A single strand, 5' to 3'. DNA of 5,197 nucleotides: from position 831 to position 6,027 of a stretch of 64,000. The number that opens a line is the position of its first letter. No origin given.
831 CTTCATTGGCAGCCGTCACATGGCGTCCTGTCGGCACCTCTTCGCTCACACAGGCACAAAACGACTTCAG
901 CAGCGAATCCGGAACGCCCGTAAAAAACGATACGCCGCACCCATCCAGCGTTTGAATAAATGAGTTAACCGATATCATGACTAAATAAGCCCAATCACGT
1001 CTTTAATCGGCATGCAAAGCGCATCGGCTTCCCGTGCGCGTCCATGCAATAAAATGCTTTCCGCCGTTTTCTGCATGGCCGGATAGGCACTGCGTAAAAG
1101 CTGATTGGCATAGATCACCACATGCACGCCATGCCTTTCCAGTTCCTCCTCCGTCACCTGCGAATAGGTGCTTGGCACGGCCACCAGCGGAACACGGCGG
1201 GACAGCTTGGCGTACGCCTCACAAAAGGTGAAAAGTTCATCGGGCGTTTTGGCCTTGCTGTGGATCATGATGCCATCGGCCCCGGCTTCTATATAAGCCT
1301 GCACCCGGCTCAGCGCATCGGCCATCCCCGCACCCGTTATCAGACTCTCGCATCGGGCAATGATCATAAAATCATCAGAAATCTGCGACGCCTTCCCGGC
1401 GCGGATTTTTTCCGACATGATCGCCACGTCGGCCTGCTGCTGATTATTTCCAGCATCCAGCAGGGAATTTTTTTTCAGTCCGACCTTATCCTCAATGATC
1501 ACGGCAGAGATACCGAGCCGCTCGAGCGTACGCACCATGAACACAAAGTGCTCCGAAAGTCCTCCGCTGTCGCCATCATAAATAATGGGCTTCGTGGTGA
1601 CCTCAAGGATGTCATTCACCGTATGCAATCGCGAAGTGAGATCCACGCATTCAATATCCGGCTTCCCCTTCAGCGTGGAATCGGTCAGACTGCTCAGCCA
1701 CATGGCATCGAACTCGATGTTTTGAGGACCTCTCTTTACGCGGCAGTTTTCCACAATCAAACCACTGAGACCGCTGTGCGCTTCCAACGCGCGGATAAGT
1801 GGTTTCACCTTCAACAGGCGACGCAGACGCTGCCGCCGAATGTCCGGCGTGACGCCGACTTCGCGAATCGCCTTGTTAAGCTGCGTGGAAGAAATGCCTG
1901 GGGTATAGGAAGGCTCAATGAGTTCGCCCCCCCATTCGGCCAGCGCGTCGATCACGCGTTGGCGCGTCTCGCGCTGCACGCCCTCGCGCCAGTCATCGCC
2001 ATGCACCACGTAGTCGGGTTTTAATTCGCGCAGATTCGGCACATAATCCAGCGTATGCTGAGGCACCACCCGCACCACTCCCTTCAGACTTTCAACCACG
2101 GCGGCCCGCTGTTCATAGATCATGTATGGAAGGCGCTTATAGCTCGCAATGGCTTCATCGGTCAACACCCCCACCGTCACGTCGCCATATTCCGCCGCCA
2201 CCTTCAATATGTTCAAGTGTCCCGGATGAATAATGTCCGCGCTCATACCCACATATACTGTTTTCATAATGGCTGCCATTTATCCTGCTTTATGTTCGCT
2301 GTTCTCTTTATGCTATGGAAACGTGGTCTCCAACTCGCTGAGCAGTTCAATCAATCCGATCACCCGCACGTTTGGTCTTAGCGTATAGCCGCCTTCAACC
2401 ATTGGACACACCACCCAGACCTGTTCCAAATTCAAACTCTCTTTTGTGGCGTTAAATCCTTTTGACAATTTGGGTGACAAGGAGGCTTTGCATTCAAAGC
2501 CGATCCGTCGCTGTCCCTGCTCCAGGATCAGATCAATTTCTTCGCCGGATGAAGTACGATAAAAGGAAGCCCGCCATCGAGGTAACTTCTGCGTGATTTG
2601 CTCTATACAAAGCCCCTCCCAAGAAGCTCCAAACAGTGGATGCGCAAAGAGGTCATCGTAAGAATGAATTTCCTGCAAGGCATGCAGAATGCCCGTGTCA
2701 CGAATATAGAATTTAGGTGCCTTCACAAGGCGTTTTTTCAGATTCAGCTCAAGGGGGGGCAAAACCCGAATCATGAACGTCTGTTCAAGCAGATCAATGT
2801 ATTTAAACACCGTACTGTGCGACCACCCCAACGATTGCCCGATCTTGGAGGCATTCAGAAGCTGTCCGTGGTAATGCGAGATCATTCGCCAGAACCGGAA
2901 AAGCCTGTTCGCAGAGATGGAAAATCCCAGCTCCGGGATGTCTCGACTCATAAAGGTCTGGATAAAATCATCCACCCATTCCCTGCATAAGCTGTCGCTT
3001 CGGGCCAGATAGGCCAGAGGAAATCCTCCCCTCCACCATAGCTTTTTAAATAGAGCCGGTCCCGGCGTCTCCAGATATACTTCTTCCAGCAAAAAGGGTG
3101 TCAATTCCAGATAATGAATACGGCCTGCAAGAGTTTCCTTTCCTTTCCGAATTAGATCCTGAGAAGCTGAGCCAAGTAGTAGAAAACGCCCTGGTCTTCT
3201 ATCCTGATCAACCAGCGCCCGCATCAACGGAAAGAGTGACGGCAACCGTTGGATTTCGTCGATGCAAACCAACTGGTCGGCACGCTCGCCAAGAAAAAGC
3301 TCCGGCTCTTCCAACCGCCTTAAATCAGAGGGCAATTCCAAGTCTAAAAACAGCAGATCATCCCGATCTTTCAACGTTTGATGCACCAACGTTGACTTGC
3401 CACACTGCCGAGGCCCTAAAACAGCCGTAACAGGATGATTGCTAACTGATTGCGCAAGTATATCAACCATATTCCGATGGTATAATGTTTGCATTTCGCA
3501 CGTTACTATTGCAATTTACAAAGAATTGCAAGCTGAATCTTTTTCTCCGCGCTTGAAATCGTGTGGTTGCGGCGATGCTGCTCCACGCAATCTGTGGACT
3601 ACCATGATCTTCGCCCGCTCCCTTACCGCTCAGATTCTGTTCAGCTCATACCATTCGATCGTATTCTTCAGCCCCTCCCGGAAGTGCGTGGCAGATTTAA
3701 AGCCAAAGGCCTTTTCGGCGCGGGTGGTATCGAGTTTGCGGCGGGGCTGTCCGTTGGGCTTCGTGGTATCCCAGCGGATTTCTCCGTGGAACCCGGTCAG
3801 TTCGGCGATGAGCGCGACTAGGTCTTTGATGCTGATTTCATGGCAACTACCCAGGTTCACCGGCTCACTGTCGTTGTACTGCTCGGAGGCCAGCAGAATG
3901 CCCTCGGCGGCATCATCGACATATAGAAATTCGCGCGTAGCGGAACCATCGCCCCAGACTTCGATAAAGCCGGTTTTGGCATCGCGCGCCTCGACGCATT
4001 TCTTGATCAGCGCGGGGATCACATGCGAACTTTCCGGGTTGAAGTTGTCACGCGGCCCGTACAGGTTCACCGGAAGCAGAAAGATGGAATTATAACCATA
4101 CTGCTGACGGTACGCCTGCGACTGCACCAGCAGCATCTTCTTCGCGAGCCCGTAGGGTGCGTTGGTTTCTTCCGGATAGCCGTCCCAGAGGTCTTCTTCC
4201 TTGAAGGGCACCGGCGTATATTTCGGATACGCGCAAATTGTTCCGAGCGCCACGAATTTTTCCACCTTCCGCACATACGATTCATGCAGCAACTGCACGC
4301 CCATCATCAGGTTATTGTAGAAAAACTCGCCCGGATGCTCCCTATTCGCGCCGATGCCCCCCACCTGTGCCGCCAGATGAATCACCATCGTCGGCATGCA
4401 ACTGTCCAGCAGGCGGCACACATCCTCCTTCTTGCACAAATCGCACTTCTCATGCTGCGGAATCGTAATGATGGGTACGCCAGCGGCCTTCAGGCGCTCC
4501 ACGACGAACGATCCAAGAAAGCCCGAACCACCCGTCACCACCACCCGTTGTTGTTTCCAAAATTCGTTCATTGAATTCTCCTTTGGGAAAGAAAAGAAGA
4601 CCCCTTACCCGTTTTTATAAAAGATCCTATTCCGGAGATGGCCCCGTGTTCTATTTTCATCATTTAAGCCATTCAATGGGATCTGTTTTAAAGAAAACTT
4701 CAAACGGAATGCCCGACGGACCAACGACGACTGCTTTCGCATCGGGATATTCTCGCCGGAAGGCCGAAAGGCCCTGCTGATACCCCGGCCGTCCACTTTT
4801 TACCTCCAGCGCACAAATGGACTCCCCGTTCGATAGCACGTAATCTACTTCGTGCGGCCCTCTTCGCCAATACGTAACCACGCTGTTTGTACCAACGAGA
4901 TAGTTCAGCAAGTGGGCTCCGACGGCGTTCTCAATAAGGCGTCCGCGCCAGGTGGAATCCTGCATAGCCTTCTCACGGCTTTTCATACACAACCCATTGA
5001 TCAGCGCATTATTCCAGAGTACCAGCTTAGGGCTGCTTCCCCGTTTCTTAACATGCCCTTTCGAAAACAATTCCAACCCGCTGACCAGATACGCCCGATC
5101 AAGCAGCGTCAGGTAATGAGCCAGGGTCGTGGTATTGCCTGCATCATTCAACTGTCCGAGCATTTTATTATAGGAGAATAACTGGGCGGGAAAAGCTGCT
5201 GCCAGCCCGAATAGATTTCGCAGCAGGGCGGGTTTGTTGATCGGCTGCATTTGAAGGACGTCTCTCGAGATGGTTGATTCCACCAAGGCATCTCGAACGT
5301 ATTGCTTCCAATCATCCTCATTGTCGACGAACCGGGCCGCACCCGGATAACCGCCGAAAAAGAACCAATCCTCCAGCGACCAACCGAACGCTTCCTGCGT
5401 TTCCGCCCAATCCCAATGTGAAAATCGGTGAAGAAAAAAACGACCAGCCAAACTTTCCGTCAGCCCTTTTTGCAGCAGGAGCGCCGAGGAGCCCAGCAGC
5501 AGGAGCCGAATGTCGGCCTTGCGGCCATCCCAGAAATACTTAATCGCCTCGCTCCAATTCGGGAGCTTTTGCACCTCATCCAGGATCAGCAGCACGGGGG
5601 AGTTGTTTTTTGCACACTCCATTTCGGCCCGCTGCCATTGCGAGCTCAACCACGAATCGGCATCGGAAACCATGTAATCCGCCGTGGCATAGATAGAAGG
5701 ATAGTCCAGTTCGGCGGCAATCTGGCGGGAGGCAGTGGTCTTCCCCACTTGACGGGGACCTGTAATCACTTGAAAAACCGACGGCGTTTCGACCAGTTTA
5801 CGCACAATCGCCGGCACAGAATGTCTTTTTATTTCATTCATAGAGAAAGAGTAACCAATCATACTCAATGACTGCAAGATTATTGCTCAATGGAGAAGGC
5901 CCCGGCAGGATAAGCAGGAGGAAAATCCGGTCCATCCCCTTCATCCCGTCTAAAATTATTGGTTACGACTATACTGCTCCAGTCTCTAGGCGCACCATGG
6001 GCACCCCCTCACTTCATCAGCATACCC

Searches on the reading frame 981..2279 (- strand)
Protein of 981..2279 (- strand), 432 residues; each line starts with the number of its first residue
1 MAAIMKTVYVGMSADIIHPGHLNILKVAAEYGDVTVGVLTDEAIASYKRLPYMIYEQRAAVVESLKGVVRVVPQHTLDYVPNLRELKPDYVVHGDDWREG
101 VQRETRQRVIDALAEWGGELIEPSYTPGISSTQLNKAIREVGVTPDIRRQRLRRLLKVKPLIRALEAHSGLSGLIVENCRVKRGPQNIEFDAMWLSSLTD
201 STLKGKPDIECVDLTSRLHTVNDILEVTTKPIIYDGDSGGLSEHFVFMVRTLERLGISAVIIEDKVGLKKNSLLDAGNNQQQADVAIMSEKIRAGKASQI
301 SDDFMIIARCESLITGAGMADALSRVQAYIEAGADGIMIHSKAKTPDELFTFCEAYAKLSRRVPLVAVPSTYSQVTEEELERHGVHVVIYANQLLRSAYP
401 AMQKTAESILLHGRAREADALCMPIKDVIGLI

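Call 7: search_protein_families(library=pfam, proteins=[window:981-2279:-], max_evalue=0.001)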
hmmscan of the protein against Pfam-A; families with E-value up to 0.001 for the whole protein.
window:981-2279:- (432 aa): 2 families
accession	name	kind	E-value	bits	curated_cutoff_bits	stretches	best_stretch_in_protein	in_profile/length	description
PF13714.12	PEP_mutase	-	3.1e-55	187.8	31.5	1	152-410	1-240/240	Phosphoenolpyruvate phosphomutase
PF01467.32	CTP_transf_like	-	1.3e-14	55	21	1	13-134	5-130/133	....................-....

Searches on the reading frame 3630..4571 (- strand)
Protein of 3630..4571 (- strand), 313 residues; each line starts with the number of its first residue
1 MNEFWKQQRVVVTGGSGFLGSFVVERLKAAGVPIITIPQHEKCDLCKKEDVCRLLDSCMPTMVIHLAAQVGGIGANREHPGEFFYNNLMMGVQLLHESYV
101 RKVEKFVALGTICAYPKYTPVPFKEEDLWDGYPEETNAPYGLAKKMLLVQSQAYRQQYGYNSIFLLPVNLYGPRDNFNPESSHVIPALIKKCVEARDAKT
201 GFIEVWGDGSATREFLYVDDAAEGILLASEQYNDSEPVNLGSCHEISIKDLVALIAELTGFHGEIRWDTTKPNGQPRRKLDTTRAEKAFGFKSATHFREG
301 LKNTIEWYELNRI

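Call 7: search_protein_families(library=pfam, proteins=[window:3630-4571:-], max_evalue=0.001)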
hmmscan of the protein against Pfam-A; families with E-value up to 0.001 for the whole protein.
window:3630-4571:- (313 aa): 5 families
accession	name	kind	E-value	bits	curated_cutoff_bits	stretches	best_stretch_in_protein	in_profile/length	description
PF01370.27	Epimerase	-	1.4e-56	192.1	20.9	1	10-241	1-240/240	NAD dependent epimerase/dehydratase family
PF16363.11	GDP_Man_Dehyd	-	4.8e-27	95.7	27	1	12-303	2-331/332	GDP-mannose 4,6 dehydratase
PF04321.23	RmlD_sub_bind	-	2.9e-07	30.3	27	1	9-68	2-60/287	RmlD substrate binding domain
PF01073.25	3Beta_HSD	-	0.00013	21.5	22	0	41-235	50-235/280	3-beta hydroxysteroid dehydrogenase/isomerase family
PF02719.21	Polysacc_synt_2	-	0.00017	21.3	20.2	0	43-111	61-128/293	Polysaccharide biosynthesis protein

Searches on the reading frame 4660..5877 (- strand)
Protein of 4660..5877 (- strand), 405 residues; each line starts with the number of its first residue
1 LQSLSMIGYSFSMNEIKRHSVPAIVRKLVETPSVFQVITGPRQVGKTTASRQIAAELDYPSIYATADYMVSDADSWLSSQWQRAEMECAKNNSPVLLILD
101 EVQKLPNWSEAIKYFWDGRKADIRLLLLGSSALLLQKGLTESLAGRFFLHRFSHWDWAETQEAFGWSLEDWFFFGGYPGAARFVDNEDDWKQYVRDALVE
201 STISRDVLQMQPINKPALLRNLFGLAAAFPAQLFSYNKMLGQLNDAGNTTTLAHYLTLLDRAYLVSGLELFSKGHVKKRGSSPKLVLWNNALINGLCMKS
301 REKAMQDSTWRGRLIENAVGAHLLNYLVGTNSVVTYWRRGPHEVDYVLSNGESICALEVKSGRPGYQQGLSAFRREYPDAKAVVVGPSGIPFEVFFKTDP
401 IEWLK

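Call 7: search_protein_families(library=pfam, proteins=[window:4660-5877:-], max_evalue=0.001)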
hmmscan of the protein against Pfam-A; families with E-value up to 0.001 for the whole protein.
window:4660-5877:- (405 aa): 5 families
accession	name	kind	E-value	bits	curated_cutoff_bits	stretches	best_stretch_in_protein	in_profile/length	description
PF13635.12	DUF4143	-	2.7e-27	95.9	28.1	1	205-362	2-160/160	Domain of unknown function (DUF4143)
PF13173.12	AAA_14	-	5.2e-23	81.9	27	1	37-159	6-127/129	AAA domain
PF13401.12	AAA_22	-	4.6e-06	27.4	27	0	37-131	9-124/130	AAA domain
PF01637.24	ATPase_2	-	2.4e-05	24.7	33.2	0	26-63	13-53/225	ATPase domain predominantly from Archaea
PF00004.35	AAA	-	0.00034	21.5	21.2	1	38-105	3-69/131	ATPase family associated with various cellular activities (AAA)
